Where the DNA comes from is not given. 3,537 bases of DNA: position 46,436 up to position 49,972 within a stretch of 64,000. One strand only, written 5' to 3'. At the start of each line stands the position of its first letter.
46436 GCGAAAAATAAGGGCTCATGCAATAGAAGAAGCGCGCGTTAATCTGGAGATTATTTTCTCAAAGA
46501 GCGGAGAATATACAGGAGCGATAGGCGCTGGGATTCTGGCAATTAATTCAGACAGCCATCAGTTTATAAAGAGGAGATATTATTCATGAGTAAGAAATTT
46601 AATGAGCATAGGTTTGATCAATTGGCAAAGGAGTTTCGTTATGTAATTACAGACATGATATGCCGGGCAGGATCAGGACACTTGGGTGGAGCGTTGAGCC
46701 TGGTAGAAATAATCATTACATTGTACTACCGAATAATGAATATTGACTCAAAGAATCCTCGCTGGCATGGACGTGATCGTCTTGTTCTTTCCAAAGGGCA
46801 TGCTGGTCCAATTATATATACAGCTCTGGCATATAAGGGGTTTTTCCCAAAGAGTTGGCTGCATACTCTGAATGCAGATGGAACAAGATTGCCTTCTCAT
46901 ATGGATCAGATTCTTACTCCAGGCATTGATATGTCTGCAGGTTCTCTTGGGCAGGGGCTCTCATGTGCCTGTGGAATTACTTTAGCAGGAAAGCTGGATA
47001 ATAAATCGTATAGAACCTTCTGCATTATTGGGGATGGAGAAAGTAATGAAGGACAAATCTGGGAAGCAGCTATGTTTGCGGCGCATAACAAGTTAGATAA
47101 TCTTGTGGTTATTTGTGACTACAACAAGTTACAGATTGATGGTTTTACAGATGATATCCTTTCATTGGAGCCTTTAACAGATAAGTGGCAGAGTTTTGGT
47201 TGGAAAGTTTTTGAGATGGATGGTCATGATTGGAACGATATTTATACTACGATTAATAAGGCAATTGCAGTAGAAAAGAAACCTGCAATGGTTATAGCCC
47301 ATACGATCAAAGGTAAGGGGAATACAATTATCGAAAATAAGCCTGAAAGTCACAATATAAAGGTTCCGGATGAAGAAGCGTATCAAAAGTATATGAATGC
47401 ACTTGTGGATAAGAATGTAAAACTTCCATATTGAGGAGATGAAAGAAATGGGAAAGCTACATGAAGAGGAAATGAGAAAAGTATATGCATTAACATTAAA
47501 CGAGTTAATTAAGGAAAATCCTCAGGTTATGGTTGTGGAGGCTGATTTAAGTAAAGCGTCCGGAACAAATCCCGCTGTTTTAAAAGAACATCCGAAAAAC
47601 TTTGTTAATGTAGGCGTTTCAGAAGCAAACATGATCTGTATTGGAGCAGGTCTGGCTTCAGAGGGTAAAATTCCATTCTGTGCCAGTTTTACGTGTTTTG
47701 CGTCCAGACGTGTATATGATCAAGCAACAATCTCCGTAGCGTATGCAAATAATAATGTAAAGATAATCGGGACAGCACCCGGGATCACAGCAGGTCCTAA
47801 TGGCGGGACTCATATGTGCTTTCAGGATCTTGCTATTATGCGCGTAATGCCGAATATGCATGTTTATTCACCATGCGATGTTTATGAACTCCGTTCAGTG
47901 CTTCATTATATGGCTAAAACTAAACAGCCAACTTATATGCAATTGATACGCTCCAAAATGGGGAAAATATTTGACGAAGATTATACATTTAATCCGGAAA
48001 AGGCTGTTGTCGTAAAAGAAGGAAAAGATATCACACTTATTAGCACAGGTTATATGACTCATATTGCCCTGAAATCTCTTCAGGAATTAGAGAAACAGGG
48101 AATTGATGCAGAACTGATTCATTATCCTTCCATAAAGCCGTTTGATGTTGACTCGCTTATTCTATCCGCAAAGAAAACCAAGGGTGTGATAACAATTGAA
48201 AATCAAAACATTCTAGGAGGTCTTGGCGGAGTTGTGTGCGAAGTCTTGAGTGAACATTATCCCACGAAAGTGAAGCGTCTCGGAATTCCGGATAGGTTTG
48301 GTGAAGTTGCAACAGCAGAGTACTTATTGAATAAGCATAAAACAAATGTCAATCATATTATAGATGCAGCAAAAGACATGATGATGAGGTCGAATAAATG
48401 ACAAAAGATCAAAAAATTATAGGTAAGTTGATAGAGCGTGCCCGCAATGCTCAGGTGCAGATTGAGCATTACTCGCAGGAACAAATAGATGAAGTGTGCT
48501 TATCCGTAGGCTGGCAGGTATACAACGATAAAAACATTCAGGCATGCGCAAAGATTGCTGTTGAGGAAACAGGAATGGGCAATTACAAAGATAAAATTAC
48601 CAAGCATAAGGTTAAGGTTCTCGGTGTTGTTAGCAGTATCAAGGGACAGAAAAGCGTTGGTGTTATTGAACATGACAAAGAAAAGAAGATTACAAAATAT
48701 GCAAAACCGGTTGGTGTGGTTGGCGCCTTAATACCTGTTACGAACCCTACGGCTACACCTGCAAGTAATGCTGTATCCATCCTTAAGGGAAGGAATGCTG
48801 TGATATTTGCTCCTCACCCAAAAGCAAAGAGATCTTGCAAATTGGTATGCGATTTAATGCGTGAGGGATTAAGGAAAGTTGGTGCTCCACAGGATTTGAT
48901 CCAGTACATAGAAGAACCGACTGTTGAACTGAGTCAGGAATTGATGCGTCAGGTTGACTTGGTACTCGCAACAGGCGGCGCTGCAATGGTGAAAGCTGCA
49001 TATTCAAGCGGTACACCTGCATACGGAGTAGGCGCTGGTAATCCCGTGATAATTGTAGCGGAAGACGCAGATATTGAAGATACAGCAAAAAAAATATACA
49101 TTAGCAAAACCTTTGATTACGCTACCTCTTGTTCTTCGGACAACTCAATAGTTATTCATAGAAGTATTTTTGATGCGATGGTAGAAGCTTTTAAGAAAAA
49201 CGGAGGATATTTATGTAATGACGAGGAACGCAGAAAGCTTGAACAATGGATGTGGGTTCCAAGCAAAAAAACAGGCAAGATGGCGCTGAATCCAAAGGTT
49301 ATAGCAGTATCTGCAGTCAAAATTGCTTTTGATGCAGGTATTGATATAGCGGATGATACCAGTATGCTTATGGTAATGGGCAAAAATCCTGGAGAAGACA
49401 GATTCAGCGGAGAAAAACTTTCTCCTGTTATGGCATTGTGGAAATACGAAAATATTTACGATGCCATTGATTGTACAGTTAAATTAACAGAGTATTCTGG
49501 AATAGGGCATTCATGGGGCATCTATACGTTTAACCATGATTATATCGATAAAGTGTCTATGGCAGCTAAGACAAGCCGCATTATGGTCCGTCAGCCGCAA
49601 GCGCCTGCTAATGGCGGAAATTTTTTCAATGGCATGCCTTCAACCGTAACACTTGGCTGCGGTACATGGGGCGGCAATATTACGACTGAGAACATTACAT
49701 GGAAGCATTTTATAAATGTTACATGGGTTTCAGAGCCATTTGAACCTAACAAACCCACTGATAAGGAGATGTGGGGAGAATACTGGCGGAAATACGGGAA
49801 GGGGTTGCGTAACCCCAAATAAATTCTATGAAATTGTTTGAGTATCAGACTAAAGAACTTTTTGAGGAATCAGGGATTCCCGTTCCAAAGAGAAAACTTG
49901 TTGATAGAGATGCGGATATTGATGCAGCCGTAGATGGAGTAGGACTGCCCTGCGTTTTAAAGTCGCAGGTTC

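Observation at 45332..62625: Kinase-less, transketolase-dependent catabolic island resembling the sulfo-TK sulfoquinovose pathway, with non-canonical entry enzymes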

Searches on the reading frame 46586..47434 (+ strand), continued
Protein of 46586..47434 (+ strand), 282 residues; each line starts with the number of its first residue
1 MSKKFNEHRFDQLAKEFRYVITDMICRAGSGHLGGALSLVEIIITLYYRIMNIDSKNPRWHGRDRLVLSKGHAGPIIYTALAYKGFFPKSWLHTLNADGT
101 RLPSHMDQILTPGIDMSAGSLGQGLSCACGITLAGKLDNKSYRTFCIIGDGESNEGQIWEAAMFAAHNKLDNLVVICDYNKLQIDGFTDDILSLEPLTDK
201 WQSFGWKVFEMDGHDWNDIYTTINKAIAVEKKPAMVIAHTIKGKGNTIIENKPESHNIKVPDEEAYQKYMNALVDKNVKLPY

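Call 74: find_related_loci(query=A4, collection=metagenome_contigs, flank=10000)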
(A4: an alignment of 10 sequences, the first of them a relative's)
Query A4 (282 aa) in metagenome_contigs; peptide patterns used: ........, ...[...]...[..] (x = any residue, [..] = any of these).
600 stretches matched a pattern (row limit reached: there are more); 596 encode a relative of the query (tblastn E <= 1e-3); the best 80 are kept; 80 distinct loci.
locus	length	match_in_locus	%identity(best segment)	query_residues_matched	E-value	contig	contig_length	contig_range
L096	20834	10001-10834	68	5-282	6e-132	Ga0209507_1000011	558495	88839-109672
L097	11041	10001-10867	63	3-282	1e-125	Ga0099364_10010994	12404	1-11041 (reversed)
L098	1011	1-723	69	41-282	4e-128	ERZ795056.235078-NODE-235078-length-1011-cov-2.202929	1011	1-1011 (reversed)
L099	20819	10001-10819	53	1-278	1e-90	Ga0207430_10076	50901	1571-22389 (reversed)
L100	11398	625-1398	51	10-267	2e-90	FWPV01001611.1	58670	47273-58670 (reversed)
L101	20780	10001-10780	52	13-273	5e-90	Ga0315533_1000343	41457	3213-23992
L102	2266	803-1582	52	6-264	1e-92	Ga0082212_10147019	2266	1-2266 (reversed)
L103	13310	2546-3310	53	9-263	9e-89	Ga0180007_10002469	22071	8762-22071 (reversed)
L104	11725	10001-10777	52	14-273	3e-88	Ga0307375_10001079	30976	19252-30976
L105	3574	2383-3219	52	1-265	7e-89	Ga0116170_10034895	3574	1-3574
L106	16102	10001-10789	50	10-273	7e-88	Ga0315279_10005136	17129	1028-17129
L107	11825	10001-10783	49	3-264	2e-87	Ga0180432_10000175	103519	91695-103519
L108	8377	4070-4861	49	9-273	4e-87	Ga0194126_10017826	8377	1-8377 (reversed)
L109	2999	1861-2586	52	10-250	1e-88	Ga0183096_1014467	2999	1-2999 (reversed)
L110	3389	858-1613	53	14-265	3e-87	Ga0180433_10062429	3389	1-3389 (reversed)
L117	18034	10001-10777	53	14-273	8e-85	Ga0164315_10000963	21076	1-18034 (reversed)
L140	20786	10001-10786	49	6-267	2e-82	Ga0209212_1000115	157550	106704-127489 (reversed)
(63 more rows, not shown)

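Call 78: search_protein_families(library=pfam, proteins=[L117:5620-6405:-, L117:4263-5645:-, L117:3291-4199:-, L117:2426-3280:-, L117:1610-2422:-, L117:591-1604:-, L140:12273-13517:+, L140:7311-8519:+, L140:8606-9985:+, L140:2796-3500:+], max_evalue=0.01)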
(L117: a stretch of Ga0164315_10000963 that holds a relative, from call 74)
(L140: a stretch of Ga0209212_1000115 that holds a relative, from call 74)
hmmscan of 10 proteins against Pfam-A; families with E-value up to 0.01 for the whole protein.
L117:5620-6405:- (261 aa): 3 families
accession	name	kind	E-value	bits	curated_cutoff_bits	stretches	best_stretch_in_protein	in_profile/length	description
PF04962.18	KduI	-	1.6e-12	47.8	23.9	1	22-243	9-251/262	KduI/IolB family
PF00190.28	Cupin_1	-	0.00021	21.3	22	1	173-234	47-110/151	Cupin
PF07883.17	Cupin_2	-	0.00048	20.2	27.2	0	173-234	12-67/70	Cupin domain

L117:4263-5645:- (460 aa): 2 families
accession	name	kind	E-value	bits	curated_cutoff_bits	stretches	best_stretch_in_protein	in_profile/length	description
PF01547.30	SBP_bac_1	-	1.9e-29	104.1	26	1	95-381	13-306/307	Bacterial extracellular solute-binding protein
PF13416.11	SBP_bac_8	-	9.2e-26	91.7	27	1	95-388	2-256/279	Bacterial extracellular solute-binding protein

L117:3291-4199:- (302 aa): 1 family
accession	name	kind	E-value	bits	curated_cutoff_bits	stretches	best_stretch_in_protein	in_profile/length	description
PF00528.27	BPD_transp_1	-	3e-16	60.1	26.4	1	93-285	5-171/184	Binding-protein-dependent transport system inner membrane component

L117:2426-3280:- (284 aa): 1 family
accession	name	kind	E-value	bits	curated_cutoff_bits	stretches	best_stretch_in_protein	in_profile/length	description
PF00528.27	BPD_transp_1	-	8.9e-17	61.8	26.4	1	99-276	4-181/184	Binding-protein-dependent transport system inner membrane component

L117:1610-2422:- (270 aa): 0 families

L117:591-1604:- (337 aa): 1 family
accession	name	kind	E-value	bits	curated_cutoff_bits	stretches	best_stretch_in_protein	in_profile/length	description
PF04909.20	Amidohydro_2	-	1e-10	42.3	26.4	1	99-329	98-288/289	Amidohydrolase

L140:12273-13517:+ (414 aa): 2 families
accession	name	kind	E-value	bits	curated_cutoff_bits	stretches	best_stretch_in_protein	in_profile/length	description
PF07158.17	MatC_N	-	3e-26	92.7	23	1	1-149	1-149/149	Dicarboxylate carrier protein MatC N-terminus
PF03600.22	CitMHS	-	7.1e-19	68.5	31.9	1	20-356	6-336/336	Citrate transporter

L140:7311-8519:+ (402 aa): 2 families
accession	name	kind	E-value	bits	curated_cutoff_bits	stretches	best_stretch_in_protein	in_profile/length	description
PF13416.11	SBP_bac_8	-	4.8e-30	105.7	27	1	45-328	2-265/279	Bacterial extracellular solute-binding protein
PF01547.30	SBP_bac_1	-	4.4e-24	86.5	26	1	41-306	9-300/307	Bacterial extracellular solute-binding protein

L140:8606-9985:+ (459 aa): 1 family
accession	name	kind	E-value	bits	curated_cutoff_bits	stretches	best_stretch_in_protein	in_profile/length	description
PF02952.23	Fucose_iso_C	-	1.1e-07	32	29.3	1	367-456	43-140/143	L-fucose isomerase, C-terminal domain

L140:2796-3500:+ (234 aa): 1 family
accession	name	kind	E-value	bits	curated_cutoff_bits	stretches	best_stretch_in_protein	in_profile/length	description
PF16161.11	DUF4867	-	6.3e-64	215.6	28.7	1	26-228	3-201/201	Domain of unknown function (DUF4867)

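Call 79: search_solved_structures(query=L117:6613-8640:-, max_evalue=1e-30)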
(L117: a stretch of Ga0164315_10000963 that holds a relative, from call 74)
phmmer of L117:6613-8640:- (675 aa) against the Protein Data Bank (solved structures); distinct sequences matched with E-value up to 1e-30: 17.
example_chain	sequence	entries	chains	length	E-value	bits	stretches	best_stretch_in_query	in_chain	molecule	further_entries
8r56_A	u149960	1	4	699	5.2e-196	656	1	17-670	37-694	Glycosyl hydrolase, family 31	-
5aed_A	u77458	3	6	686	4e-189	633.3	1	12-673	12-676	ALPHA-GLUCOSIDASE YIHQ | Sulfoquinovosidase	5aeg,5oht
5aee_A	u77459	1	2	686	2e-188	631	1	12-673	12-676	ALPHA-GLUCOSIDASE YIHQ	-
6pnr_A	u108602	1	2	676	1.9e-178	598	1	15-674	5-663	Alpha-glucosidase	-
5ohy_A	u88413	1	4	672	6.9e-174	582.9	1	12-673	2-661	Alpha-glucosidase yihQ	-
5ohs_A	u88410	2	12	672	3.4e-173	580.6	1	12-673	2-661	Alpha-glucosidase yihQ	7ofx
8t7z_A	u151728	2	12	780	9.6e-37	129.5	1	123-641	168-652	Alpha-glucosidase yicI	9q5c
1xsi_A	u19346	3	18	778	9.6e-36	126.2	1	225-643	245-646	Putative family 31 glucosidase yicI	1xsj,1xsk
2f2h_A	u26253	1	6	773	1.1e-35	126.1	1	225-643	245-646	Putative family 31 glucosidase yicI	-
1we5_A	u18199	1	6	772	1.1e-35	126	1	225-643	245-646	Putative family 31 glucosidase yicI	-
5i0d_A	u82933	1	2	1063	4.6e-32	114.1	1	100-645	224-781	Lmo2446 protein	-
4kmq_A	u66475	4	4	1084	4.8e-32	114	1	100-645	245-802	Lmo2446 protein | Alpha-xylosidase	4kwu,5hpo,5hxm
4b9y_A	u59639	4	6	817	8.3e-32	113.2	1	226-643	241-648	ALPHA-GLUCOSIDASE, PUTATIVE, ADG31B | Oligosaccharide 4-alpha-D-glucosyltransferase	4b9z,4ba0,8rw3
5i23_A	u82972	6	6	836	8.7e-32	113.2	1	226-643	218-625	Oligosaccharide 4-alpha-D-glucosyltransferase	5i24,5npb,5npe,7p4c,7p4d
5f7u_A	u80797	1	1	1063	2.2e-31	111.8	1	100-645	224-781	Cycloalternan-forming enzyme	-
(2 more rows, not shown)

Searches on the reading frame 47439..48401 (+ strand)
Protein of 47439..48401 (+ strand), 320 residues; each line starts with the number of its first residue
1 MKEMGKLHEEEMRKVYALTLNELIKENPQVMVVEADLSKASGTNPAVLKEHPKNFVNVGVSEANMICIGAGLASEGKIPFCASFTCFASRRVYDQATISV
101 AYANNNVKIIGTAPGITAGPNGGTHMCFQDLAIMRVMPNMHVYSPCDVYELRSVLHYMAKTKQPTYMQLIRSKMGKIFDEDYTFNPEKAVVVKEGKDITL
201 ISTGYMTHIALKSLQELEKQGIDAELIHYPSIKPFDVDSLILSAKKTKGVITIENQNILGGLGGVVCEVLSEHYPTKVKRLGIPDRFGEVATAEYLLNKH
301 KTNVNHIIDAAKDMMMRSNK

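Call 3: search_protein_families(library=pfam, proteins=[window:47439-48401:+])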
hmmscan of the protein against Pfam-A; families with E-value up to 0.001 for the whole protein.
window:47439-48401:+ (320 aa): 3 families
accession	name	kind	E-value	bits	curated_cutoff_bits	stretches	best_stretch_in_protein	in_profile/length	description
PF02779.29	Transket_pyr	-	1.2e-31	110.1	27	1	11-173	4-171/174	Transketolase, pyrimidine binding domain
PF02780.25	Transketolase_C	-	6.8e-28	97.5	25.9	1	188-307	2-124/124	Transketolase, C-terminal domain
PF22613.1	Transketolase_C_1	-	5.6e-05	23.8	27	1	194-298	10-108/113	Transketolase-like TK C-terminal domain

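Call 6: search_protein_families(library=ncbifam, proteins=[window:47439-48401:+])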
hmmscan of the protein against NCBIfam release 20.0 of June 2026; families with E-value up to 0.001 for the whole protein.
window:47439-48401:+ (320 aa): 13 families
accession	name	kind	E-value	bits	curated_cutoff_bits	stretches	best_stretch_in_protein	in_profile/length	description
NF004559.0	PRK05899.2-5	equivalog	1.3e-60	205.4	488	1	11-316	319-625/627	transketolase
TIGR00204.1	dxs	equivalog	1.1e-42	146.4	465.95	1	12-299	312-599/616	1-deoxy-D-xylulose-5-phosphate synthase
NF004556.0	PRK05899.2-2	equivalog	5.9e-41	140.4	575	1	11-315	323-638/639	transketolase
NF008968.0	PRK12315.1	subfamily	1.1e-36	126.3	510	1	8-314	277-580/582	1-deoxy-D-xylulose-5-phosphate synthase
NF003933.0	PRK05444.2-2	equivalog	4.1e-35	121.4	395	1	15-312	298-602/606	1-deoxy-D-xylulose-5-phosphate synthase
TIGR00232.1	tktlase_bact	equivalog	1.4e-28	99.7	682.25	1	12-314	351-652/654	transketolase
NF004558.0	PRK05899.2-4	equivalog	1.9e-20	72.8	788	1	22-313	355-648/651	transketolase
NF008854.0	PRK11892.1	equivalog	6e-20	71.3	454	1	4-273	136-418/464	pyruvate dehydrogenase complex E1 component subunit beta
NF006667.0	PRK09212.1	subfamily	5.8e-19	68.1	321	1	16-274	10-280/327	pyruvate dehydrogenase complex E1 component subunit beta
NF041170.1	Oxoac_fdxalpha_Archa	equivalog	2.3e-05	23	800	1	186-267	508-591/636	2-oxoacid:ferredoxin oxidoreductase subunit alpha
NF006412.0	PRK08659.1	equivalog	0.00011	21.5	411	1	161-298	241-371/378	2-oxoacid:acceptor oxidoreductase subunit alpha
TIGR03710.1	OAFO_sf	subfamily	0.00011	21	482.75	1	172-262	441-528/561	2-oxoacid:acceptor oxidoreductase subunit alpha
NF007201.0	PRK09622.1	equivalog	0.00035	19.6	590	1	172-277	240-349/405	2-oxoacid:ferredoxin oxidoreductase subunit alpha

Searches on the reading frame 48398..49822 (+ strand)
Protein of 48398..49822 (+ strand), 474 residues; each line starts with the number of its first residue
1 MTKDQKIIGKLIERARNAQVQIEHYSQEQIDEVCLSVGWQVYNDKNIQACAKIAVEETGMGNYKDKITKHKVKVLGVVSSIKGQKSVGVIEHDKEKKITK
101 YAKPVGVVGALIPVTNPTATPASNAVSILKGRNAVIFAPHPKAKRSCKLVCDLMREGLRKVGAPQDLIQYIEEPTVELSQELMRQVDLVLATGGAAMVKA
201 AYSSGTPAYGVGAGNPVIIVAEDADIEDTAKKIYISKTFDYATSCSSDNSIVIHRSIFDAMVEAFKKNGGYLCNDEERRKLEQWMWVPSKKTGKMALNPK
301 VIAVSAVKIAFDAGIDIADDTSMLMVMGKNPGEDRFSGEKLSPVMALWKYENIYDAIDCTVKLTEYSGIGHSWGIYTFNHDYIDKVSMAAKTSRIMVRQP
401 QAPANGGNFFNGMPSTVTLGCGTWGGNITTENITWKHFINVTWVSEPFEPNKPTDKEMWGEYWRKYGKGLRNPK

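Call 3: search_protein_families(library=pfam, proteins=[window:48398-49822:+])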
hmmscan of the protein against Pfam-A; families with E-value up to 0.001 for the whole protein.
window:48398-49822:+ (474 aa): 1 family
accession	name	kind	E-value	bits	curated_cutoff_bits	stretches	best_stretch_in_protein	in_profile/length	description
PF00171.27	Aldedh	-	1.9e-21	76.6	23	1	4-267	27-291/461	Aldehyde dehydrogenase family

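Call 6: search_protein_families(library=ncbifam, proteins=[window:48398-49822:+])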
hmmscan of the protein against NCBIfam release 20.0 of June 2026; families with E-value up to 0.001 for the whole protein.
window:48398-49822:+ (474 aa): 30 families (the best 25 are shown)
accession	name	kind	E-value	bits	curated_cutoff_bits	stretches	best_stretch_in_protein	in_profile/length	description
NF047625.1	AcylSulfactDhSauS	equivalog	1.1e-155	519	600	1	5-468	3-464/464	acylating sulfoacetaldehyde dehydrogenase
NF010378.0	PRK13805.1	equivalog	2.7e-128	429.2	951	1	3-446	11-451/872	bifunctional acetaldehyde-CoA/alcohol dehydrogenase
TIGR02518.1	EutH_ACDH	equivalog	5.7e-106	355.3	620.1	1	10-444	12-441/488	acetaldehyde dehydrogenase (acetylating)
NF011927.0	PRK15398.1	subfamily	1.2e-67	228.6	403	1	11-420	41-437/465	aldehyde dehydrogenase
NF001221.0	PRK00197.1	equivalog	6.5e-18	64.7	289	1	84-280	92-297/418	glutamate-5-semialdehyde dehydrogenase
TIGR00407.1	proA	equivalog_domain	7e-16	58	317.45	1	88-266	87-266/398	glutamate-5-semialdehyde dehydrogenase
NF006916.0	PRK09407.1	equivalog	1.8e-14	53.3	521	1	82-268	136-320/526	succinic semialdehyde dehydrogenase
NF040648.1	lactal_redase_Meth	equivalog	1e-12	47.9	650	1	9-267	36-296/463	lactaldehyde dehydrogenase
TIGR03250.1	PhnAcAld_DH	equivalog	1.4e-11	43.7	635.65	1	87-264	121-299/472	phosphonoacetaldehyde dehydrogenase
NF052305.1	DioxValDhHalo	equivalog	1e-10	41.1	750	1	94-265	131-304/483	2,5-dioxovalerate dehydrogenase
NF050084.1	pip_6_carb_DH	equivalog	1.5e-10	40.6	730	1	94-267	107-285/475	L-piperidine-6-carboxylate dehydrogenase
NF040792.1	glyc_ald_dh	equivalog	1.1e-09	37.8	760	1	91-266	122-300/488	D-glyceraldehyde dehydrogenase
NF006992.0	PRK09457.1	subfamily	1.1e-09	37.5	514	1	8-360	39-396/487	succinylglutamate-semialdehyde dehydrogenase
TIGR01780.1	SSADH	subfamily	1.2e-09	37.6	646.35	1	91-267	104-282/448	succinate-semialdehyde dehydrogenase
NF047626.1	SulfactDhSafD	equivalog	3.1e-09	36.4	700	1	101-276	122-296/454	sulfoacetaldehyde dehydrogenase SafD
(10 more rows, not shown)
